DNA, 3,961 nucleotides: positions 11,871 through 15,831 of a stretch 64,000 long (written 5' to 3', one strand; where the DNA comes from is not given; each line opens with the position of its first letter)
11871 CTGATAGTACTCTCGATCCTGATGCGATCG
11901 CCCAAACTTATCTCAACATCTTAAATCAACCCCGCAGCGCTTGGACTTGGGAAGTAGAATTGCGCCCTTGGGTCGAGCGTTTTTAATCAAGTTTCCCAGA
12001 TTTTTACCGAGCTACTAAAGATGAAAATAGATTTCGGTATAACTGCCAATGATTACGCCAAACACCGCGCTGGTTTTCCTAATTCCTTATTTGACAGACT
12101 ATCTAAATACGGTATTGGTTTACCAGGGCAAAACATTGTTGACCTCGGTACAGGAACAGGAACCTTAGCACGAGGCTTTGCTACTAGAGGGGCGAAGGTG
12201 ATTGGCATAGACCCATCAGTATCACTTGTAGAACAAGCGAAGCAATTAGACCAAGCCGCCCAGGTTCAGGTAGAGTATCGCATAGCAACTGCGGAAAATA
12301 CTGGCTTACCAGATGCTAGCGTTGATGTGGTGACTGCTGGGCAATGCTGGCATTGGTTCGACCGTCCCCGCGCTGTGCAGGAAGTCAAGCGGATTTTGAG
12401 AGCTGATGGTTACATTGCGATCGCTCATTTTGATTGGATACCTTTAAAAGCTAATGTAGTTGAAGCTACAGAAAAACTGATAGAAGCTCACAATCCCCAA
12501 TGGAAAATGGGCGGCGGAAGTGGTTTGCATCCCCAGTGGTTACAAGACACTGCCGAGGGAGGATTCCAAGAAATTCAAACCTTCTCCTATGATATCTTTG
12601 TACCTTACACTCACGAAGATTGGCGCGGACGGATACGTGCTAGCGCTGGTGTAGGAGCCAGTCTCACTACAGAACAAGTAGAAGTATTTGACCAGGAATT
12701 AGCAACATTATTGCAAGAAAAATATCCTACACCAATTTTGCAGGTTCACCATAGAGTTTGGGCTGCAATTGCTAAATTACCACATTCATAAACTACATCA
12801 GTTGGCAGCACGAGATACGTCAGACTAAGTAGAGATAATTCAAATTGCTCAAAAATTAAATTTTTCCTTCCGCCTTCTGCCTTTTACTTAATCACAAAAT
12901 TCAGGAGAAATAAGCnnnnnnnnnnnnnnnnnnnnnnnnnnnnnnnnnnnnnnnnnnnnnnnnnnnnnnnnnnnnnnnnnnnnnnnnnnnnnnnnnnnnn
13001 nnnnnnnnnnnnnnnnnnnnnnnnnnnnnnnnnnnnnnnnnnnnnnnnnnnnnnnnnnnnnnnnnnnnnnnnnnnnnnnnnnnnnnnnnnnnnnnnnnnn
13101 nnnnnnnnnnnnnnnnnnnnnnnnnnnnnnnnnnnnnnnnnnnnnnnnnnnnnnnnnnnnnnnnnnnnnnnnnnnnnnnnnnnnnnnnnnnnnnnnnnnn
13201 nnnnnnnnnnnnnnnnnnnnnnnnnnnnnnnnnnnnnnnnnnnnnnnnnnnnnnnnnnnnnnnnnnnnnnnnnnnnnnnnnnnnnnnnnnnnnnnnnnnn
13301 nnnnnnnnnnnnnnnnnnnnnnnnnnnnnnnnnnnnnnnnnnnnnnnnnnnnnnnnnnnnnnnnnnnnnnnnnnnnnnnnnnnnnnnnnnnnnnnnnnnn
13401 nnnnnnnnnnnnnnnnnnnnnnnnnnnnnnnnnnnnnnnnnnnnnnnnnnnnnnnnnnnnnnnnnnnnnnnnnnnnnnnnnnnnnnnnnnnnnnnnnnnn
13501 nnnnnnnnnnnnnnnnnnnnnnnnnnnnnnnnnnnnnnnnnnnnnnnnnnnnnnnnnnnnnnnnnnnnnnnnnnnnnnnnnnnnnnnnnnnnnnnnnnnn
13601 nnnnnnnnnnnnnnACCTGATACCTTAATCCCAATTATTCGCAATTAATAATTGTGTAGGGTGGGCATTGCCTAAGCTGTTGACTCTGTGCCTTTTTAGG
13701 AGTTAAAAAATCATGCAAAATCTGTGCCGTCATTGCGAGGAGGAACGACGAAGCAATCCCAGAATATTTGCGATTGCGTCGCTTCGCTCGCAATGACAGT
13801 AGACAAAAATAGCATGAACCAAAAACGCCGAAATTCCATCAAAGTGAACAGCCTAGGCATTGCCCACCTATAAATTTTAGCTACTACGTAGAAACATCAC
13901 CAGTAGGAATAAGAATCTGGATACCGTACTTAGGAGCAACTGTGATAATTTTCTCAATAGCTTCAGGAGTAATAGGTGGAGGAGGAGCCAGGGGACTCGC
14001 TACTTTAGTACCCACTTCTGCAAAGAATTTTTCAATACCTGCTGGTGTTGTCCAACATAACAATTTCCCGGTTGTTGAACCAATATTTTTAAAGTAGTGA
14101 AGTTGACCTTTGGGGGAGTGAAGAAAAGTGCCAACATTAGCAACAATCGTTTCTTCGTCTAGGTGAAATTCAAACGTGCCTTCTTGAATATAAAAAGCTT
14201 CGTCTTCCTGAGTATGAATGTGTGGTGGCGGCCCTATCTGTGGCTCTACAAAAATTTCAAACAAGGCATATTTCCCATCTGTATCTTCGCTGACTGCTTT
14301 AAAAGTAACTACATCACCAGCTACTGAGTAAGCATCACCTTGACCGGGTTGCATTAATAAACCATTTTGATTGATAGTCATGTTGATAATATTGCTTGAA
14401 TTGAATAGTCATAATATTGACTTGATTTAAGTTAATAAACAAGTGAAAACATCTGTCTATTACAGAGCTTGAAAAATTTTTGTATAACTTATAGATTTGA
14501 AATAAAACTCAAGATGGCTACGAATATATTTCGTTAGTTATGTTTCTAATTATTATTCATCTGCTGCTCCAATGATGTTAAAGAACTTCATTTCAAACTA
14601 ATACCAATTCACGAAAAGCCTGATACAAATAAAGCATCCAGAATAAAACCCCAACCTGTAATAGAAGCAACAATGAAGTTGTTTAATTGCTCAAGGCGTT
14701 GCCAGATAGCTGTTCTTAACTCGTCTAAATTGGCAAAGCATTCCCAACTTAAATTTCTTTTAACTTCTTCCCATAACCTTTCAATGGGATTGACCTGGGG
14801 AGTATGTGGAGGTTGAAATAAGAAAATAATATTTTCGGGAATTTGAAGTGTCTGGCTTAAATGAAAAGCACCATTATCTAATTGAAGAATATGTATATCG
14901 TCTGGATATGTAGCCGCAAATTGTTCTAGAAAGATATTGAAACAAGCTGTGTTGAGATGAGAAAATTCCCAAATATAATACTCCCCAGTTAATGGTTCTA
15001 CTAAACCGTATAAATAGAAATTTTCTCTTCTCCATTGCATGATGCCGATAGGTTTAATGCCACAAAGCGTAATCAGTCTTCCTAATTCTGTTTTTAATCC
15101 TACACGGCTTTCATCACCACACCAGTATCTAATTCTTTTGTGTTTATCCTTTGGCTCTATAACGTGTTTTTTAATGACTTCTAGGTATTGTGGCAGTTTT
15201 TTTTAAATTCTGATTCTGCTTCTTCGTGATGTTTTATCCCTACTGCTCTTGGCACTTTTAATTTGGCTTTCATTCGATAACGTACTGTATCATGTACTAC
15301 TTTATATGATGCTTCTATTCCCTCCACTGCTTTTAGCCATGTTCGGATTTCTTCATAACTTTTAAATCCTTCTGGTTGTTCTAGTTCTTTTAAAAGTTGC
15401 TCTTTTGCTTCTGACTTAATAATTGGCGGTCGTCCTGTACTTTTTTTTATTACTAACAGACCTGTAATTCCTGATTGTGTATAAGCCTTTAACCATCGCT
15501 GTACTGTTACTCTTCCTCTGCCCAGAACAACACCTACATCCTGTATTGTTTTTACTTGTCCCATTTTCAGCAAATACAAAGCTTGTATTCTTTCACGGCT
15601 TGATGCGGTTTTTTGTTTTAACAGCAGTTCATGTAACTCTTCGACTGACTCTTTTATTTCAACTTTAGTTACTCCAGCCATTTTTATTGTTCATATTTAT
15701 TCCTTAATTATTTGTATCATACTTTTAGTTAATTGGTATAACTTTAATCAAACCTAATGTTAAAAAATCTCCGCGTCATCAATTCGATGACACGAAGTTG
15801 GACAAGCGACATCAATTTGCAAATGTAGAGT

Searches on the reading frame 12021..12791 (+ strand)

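Call 71: search_protein_families(library=pfam, proteins=[window:12021-12791:+], max_evalue=0.0001)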
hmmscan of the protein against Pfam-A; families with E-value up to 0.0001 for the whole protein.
window:12021-12791:+ (256 aa): 6 families
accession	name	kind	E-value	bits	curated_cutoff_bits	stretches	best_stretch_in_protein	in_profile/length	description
PF08241.18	Methyltransf_11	-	8.4e-23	81.3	21.2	1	40-134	1-95/95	Methyltransferase domain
PF13649.12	Methyltransf_25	-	5.9e-19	69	27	1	39-130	1-97/97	Methyltransferase domain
PF13847.12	Methyltransf_31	-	2.6e-14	53.6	27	1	36-151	4-127/145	Methyltransferase domain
PF13489.12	Methyltransf_23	-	1.1e-13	51.7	27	1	12-136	1-118/164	Methyltransferase domain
PF08242.18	Methyltransf_12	-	1.5e-12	48.5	30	1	40-131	1-97/98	Methyltransferase domain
PF01209.24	Ubie_methyltran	-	5.8e-08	32.8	20.1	1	32-137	44-154/233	ubiE/COQ5 methyltransferase family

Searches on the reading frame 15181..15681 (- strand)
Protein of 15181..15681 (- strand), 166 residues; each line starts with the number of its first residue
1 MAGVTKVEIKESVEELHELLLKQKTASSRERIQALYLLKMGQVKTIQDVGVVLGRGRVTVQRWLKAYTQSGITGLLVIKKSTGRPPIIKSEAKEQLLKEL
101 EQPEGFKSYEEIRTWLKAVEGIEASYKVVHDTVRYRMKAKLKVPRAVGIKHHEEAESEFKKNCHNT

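Call 71: search_protein_families(library=pfam, proteins=[window:15181-15681:-], max_evalue=0.0001)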
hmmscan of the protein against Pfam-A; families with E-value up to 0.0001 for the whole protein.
window:15181-15681:- (166 aa): 3 families
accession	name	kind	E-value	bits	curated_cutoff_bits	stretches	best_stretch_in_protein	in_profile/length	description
PF13565.12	HTH_32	-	2.4e-11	44.4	33.7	1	59-130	1-70/73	Homeodomain-like domain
PF13384.12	HTH_23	-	2.9e-10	40.1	24.6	1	26-76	2-50/50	Homeodomain-like domain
PF13551.12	HTH_29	-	2.2e-08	34.5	28.1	1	31-86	1-54/64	Winged helix-turn helix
